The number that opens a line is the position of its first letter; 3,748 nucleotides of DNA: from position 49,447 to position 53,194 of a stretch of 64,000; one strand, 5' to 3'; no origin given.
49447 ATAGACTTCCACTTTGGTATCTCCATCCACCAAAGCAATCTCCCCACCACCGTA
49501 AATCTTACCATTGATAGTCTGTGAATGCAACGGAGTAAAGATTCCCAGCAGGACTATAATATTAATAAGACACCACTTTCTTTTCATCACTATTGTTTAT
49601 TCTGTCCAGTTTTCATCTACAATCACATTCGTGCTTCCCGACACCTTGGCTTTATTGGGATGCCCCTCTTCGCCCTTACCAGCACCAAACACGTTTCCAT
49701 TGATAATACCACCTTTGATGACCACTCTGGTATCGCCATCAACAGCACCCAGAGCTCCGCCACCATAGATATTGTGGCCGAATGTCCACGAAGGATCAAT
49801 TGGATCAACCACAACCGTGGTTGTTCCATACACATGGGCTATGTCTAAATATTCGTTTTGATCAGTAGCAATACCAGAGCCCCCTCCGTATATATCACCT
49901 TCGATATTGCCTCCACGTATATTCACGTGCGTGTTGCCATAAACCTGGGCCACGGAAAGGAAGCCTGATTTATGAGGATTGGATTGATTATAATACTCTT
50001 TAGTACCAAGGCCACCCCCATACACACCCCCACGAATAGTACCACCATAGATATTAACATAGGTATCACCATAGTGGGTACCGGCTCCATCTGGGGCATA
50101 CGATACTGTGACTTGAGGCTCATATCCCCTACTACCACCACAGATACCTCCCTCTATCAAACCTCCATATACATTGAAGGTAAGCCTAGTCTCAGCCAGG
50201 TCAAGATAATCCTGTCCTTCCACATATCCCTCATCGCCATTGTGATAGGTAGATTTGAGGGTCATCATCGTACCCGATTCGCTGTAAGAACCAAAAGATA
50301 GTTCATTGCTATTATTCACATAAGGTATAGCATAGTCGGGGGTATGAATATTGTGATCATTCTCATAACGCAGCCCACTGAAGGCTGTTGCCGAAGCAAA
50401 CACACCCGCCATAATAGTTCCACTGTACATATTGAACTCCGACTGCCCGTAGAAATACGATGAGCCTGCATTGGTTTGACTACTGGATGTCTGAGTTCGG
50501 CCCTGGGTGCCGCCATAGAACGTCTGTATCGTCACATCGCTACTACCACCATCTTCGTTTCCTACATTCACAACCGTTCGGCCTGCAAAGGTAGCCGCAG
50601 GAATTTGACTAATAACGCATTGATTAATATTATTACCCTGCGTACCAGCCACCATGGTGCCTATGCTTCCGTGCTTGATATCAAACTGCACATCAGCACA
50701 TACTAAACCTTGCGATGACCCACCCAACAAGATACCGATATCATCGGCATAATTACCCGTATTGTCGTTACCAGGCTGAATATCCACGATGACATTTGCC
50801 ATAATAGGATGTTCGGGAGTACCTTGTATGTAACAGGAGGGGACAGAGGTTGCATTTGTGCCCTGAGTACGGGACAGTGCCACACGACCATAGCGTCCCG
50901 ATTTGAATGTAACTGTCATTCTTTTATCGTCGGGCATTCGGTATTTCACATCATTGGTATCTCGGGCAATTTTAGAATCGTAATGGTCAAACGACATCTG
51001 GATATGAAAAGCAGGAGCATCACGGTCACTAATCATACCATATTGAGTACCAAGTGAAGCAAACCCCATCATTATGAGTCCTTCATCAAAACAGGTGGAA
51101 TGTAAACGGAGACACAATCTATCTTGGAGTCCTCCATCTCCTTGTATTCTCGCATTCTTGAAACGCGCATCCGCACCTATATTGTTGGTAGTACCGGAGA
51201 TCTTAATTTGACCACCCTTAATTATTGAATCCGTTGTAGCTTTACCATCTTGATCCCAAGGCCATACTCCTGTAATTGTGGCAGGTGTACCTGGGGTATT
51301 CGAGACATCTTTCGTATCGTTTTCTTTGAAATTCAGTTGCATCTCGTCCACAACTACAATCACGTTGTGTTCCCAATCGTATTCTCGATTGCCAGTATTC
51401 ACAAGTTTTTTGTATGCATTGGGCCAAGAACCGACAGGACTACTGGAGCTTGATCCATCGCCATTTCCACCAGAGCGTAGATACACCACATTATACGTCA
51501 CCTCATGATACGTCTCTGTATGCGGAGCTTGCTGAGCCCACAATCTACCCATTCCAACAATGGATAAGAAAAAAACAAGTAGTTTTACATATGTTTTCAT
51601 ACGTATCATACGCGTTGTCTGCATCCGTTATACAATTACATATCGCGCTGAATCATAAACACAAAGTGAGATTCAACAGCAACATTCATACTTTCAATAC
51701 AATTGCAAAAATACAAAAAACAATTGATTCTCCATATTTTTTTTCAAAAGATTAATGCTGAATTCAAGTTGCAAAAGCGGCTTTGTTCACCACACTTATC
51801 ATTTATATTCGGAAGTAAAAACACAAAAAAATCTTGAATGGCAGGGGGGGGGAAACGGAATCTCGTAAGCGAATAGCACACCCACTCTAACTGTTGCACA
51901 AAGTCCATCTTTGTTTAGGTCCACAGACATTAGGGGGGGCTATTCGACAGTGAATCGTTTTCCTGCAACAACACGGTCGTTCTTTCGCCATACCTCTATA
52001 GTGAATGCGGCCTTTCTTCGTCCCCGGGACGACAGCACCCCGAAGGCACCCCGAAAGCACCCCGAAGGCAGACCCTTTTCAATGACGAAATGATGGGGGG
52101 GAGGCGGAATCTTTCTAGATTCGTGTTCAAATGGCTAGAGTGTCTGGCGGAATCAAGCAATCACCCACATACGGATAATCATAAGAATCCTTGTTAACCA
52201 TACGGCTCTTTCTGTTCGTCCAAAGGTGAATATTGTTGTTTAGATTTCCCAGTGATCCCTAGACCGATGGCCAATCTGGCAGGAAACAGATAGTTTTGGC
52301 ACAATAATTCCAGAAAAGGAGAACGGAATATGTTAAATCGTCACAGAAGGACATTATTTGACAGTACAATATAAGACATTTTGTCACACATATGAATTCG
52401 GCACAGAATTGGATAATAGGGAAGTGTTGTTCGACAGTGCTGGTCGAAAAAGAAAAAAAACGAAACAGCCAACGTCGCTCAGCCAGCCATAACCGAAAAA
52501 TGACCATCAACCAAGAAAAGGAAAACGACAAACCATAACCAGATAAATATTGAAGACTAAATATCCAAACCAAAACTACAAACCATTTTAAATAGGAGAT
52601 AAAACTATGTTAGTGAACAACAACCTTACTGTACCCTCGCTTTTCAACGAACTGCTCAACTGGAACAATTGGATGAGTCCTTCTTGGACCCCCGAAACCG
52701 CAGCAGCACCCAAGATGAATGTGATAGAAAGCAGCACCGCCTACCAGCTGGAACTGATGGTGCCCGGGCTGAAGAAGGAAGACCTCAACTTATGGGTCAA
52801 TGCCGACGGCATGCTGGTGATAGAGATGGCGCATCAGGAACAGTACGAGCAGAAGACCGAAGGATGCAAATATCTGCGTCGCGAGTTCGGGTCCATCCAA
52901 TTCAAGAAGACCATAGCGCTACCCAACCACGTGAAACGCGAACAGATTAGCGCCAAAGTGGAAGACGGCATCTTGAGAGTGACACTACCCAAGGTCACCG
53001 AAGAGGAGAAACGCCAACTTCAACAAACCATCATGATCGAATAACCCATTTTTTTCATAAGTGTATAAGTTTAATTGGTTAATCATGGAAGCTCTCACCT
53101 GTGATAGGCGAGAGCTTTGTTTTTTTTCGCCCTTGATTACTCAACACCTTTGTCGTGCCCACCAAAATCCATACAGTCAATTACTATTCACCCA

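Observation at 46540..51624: Split paralog of the giant gene: two ORFs in one reading frame separated by a single TAA, the second restarting with its own signal peptide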

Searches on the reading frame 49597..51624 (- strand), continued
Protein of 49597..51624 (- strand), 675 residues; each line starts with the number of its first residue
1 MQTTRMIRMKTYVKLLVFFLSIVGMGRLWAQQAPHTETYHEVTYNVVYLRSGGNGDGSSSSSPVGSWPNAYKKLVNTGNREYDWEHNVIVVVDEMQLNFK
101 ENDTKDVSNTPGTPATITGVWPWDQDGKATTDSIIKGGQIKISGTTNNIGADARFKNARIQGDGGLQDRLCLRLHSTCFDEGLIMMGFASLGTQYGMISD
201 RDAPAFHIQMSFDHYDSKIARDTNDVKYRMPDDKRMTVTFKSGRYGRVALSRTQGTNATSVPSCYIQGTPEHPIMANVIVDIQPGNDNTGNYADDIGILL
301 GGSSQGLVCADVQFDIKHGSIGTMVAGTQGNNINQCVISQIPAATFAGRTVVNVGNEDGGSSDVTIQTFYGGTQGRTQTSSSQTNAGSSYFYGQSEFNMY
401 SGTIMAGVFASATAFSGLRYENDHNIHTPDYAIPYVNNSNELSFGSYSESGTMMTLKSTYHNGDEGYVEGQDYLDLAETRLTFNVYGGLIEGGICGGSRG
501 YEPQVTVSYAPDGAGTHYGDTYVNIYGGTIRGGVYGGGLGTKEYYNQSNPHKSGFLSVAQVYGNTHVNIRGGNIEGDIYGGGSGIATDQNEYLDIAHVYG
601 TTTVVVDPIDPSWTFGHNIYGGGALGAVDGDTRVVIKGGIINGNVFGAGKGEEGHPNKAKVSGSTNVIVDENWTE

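Call 52: search_protein_representatives(protein=window:49600-51624:-)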
Query: 675 residues. Proteins with E-value up to 0.001 (for the whole library): 186; up to 1e-10: 103; up to 1e-30: 38. The best 150 are listed.
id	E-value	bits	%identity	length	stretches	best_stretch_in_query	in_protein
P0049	5.7e-218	742.1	62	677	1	39-671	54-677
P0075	5.1e-147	507.6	51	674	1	18-671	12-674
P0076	1.3e-144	499.7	48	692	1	14-675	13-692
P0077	3.1e-140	485.2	48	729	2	7-668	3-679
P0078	1.0e-126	440.6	46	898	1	16-672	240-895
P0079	1.6e-119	416.8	44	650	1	13-671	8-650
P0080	2.5e-111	389.7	42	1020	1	48-671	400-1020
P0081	3.9e-110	385.8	45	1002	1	44-671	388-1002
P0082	1.2e-106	374.2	44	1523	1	41-671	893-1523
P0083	3.9e-105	369.2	40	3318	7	44-671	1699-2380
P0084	1.1e-90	321.5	43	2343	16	564-667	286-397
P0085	2.0e-81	290.9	40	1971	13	563-672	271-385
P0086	2.3e-81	290.7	38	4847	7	55-652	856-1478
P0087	2.9e-73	263.9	37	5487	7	103-617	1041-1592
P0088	3.4e-73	263.7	48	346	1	329-671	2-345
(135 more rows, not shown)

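Call 57: find_related_loci(query=A1, collection=metagenome_contigs, flank=4000)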
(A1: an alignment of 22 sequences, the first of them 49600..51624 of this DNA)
Query A1 (675 aa) in metagenome_contigs; peptide patterns used: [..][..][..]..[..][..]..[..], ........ (x = any residue, [..] = any of these).
186 stretches matched a pattern, but none encodes a relative of the query by tblastn (E <= 1e-3).
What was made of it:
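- Tried and rejected: metagenome_contigs scan with the alignment: nothing (call 57).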

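Call 58: find_encoding_contigs(protein=P0020, flank=4000, max_places=1)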
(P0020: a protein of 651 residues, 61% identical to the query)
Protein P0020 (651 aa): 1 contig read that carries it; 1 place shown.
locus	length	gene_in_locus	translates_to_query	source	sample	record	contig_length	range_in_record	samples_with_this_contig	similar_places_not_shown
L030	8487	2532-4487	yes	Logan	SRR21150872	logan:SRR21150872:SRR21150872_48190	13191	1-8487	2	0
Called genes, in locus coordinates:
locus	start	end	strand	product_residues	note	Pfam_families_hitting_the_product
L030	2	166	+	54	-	?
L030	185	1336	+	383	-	-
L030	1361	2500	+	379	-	-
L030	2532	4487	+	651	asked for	-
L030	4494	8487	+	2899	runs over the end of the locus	?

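Call 59: find_encoding_contigs(protein=P0029, flank=4000, max_places=1)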
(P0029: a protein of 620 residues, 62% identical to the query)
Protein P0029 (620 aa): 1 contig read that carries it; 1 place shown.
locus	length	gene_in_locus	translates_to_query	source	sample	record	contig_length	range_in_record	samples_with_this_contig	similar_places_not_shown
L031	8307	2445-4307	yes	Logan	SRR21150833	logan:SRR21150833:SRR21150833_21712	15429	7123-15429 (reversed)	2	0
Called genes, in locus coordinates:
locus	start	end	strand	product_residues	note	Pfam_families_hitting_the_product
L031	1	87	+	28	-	?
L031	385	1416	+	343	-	-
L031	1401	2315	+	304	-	-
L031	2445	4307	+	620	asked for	-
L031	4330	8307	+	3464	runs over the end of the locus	-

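Call 60: find_encoding_contigs(protein=P0031, flank=4000, max_places=1)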
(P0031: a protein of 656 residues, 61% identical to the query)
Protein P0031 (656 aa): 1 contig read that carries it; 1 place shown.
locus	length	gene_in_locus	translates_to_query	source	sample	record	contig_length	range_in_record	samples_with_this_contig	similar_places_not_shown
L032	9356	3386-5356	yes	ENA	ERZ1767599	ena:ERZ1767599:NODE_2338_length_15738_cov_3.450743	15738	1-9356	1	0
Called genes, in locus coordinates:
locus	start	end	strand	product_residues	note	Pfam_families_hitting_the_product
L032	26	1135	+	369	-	-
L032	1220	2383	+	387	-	PF13149:Mfa_like_1 (faint)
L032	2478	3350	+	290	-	-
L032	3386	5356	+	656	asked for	-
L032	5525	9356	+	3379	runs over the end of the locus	-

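Call 61: find_encoding_contigs(protein=P0037, flank=4000, max_places=1)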
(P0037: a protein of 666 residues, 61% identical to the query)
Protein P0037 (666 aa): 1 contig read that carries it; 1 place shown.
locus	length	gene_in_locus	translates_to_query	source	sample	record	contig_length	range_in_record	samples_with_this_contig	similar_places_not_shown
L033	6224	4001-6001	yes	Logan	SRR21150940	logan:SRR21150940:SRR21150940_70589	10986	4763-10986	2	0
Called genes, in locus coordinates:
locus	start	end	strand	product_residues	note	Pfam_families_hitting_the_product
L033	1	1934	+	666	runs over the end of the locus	-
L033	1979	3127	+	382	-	-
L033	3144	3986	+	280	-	-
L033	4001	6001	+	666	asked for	-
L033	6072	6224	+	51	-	?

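Call 62: find_encoding_contigs(protein=P0007, flank=4000, max_places=1)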
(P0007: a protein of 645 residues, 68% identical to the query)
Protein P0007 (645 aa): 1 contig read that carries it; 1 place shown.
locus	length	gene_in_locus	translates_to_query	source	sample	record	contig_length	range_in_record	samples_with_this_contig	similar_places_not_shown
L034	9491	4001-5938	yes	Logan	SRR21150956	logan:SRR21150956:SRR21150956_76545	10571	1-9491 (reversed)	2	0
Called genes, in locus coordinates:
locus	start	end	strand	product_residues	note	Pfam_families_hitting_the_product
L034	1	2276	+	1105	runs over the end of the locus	-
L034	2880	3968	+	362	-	-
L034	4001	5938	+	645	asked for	-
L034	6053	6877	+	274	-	-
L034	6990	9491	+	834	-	?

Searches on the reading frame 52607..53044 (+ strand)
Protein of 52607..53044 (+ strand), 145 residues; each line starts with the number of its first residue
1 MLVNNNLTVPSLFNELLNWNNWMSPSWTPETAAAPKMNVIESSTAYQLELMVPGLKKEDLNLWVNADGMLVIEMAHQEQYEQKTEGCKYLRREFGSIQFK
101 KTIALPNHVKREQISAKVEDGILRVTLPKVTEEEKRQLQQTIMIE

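Call 50: search_protein_families(library=pfam, proteins=[window:52607-53044:+], max_evalue=0.0001)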
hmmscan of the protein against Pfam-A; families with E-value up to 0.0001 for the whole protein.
window:52607-53044:+ (145 aa): 2 families
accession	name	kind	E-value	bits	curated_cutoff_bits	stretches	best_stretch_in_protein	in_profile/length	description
PF00011.27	HSP20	-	1.3e-18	67.4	20.8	1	40-143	3-100/102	Hsp20/alpha crystallin family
PF17886.7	ArsA_HSP20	-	3.2e-10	39.9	22.5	1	45-126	3-62/63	HSP20-like domain found in ArsA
